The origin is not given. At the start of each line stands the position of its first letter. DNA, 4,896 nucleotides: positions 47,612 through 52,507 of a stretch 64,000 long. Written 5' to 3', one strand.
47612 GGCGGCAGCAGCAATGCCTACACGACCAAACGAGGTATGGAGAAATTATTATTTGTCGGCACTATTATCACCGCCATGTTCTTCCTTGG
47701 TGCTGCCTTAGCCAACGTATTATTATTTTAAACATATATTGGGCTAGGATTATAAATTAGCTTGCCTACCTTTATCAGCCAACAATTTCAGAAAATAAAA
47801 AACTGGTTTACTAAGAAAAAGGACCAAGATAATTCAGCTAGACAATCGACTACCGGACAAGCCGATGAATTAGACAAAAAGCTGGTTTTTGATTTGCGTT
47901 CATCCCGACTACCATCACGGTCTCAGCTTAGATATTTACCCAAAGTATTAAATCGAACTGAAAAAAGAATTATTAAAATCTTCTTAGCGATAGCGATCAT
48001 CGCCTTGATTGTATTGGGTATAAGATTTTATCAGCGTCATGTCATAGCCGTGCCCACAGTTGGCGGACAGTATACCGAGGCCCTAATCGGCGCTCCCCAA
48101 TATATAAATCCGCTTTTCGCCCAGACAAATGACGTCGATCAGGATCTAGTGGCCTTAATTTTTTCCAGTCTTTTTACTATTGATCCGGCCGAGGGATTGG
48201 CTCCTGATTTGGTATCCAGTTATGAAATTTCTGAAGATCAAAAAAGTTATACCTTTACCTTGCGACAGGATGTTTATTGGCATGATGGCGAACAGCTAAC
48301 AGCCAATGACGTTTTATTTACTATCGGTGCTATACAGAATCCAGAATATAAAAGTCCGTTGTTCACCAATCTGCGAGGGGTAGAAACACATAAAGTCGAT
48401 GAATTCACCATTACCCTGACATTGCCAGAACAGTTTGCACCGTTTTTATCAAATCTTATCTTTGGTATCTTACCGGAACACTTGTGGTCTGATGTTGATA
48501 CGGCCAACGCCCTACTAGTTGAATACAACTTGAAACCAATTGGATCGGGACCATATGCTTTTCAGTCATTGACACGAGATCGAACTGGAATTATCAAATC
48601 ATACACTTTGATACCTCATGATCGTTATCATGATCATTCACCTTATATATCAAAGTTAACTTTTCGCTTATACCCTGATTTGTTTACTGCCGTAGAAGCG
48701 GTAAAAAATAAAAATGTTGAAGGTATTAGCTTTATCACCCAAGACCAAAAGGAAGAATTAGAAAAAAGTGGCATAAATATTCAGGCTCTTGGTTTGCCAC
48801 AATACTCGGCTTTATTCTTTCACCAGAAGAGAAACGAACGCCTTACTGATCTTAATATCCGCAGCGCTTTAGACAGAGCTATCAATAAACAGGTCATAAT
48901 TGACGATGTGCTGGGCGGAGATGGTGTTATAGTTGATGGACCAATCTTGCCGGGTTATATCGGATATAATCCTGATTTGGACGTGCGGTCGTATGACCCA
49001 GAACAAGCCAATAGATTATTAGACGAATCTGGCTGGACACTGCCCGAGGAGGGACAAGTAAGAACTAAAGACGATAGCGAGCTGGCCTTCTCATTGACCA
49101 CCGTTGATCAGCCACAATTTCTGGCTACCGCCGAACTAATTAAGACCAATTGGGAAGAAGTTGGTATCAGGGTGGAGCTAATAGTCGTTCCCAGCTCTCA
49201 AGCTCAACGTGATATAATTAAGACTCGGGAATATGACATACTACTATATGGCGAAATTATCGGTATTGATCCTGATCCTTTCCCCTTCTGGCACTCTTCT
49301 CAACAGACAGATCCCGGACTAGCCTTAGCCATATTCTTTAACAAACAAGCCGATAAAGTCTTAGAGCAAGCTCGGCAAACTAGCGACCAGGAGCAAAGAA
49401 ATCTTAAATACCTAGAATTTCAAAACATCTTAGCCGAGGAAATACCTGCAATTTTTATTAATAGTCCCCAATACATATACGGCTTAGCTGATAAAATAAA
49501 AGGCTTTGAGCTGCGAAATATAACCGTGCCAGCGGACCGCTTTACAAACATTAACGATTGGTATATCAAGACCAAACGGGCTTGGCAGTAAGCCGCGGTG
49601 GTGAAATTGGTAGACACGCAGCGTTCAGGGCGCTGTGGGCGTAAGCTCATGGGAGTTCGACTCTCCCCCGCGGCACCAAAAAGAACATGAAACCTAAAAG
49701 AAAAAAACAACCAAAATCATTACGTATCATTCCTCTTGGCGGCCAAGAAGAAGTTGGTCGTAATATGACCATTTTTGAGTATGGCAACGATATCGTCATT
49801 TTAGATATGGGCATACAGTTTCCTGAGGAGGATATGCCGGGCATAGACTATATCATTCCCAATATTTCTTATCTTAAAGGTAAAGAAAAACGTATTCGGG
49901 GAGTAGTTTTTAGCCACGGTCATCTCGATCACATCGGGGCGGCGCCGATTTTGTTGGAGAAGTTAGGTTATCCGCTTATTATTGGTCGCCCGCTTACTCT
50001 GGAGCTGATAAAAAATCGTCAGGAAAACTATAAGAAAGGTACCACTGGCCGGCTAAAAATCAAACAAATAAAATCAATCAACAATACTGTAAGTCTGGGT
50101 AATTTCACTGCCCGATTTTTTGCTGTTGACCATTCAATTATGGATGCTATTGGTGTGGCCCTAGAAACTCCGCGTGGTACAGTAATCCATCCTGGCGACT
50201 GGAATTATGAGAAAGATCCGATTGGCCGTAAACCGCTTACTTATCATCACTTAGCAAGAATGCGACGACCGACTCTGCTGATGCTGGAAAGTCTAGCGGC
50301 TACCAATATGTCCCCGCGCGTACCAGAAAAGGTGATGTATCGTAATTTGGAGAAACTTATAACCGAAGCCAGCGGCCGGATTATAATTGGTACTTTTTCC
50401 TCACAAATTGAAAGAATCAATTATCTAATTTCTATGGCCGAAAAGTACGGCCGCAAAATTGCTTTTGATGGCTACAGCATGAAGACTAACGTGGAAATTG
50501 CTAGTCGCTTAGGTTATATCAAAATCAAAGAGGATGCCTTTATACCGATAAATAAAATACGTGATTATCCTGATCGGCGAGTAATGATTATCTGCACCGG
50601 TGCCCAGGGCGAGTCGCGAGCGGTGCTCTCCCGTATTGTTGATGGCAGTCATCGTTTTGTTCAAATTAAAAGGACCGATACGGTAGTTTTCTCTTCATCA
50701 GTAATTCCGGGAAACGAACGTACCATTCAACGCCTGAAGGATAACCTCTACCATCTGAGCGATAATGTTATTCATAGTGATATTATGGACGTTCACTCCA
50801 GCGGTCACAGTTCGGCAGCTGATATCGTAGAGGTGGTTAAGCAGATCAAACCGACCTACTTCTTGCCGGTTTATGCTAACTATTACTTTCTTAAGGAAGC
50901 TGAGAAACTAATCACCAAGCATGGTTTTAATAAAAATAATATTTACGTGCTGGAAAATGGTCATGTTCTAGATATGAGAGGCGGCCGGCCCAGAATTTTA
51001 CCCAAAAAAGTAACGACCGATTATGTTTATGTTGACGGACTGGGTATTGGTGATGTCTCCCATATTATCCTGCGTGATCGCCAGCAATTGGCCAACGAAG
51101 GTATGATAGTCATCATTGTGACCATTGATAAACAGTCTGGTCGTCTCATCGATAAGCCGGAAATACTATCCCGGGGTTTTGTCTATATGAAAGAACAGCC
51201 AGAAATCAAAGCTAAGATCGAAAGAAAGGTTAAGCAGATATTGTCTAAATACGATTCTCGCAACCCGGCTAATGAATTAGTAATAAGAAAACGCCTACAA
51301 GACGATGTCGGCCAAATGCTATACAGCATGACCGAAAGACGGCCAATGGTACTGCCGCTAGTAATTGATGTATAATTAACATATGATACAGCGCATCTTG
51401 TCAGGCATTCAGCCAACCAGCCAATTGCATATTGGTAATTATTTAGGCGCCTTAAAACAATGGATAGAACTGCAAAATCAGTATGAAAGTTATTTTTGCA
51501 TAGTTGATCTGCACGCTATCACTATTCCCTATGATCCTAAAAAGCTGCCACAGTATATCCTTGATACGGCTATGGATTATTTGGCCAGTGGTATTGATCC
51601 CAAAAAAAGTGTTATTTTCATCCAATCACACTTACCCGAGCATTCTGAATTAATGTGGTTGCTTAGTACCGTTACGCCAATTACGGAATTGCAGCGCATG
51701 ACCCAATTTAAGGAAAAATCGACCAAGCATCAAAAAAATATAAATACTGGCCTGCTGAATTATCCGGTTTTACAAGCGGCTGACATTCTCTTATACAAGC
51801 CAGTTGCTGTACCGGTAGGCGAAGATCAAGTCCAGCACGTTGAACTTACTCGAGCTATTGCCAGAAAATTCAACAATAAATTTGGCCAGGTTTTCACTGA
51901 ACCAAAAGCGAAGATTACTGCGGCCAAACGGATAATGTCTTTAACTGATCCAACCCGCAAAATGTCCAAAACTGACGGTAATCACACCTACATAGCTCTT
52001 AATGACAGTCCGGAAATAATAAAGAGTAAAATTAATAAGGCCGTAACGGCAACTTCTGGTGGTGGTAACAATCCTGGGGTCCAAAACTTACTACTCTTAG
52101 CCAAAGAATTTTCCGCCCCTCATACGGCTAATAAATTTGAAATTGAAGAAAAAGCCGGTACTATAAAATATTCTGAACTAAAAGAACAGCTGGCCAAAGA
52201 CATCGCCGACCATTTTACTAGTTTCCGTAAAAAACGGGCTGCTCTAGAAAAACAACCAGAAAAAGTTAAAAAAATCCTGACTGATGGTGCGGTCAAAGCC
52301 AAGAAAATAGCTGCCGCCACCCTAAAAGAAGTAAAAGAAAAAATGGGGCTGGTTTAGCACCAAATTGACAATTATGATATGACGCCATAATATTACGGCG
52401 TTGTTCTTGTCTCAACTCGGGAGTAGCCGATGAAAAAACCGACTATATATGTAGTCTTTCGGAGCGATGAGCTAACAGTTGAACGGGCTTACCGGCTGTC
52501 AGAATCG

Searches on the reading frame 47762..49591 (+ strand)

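Call 84: search_protein_families(library=pfam, proteins=[window:47762-49591:+], max_evalue=0.0001)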
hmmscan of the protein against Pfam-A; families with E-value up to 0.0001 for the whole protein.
window:47762-49591:+ (609 aa): 1 family
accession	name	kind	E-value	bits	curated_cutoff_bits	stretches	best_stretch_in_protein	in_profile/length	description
PF00496.27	SBP_bac_5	-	6.7e-68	229.9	32.4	1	146-512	2-360/368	Bacterial extracellular solute-binding proteins, family 5 Middle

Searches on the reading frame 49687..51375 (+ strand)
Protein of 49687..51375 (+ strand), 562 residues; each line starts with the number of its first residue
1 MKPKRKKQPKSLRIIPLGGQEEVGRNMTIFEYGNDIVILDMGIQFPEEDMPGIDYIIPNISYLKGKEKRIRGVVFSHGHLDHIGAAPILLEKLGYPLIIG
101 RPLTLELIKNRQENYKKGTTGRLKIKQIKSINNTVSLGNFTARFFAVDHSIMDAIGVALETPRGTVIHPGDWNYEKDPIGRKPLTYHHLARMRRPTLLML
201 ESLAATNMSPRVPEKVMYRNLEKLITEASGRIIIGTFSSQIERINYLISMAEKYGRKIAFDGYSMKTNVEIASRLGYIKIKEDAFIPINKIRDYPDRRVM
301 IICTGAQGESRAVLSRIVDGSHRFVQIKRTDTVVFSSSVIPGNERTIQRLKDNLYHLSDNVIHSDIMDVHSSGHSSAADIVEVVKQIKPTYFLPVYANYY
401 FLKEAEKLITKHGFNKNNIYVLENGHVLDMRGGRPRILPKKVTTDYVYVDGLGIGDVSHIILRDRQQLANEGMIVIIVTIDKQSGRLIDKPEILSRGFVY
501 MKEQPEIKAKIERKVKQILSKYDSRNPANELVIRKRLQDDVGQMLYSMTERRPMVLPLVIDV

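Call 84: search_protein_families(library=pfam, proteins=[window:49687-51375:+], max_evalue=0.0001)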
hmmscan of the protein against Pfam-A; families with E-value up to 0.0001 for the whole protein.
window:49687-51375:+ (562 aa): 5 families
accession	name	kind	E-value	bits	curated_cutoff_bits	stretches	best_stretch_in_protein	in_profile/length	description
PF22505.1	RNase_J_b_CASP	-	1.6e-44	151.2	27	1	230-354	2-126/126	Ribonuclease J, beta-CASP domain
PF17770.6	RNase_J_C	-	3e-29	102.4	23.8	1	461-562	1-102/102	Ribonuclease J C-terminal domain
PF00753.33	Lactamase_B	-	2.6e-11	44.3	22.7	1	24-188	5-172/196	Metallo-beta-lactamase superfamily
PF12706.13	Lactamase_B_2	-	2.5e-09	37.5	27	1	68-207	29-169/200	Beta-lactamase superfamily domain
PF07521.17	RMMBL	-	5.1e-05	23.6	21.6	0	366-417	8-58/63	Zn-dependent metallo-hydrolase RNA specificity domain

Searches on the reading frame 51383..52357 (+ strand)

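Call 84: search_protein_families(library=pfam, proteins=[window:51383-52357:+], max_evalue=0.0001)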
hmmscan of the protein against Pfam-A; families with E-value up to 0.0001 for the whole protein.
window:51383-52357:+ (324 aa): 1 family
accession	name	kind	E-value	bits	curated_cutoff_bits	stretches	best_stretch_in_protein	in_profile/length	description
PF00579.31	tRNA-synt_1b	-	5.3e-76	256.2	21.1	1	4-278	7-291/292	tRNA synthetases class I (W and Y)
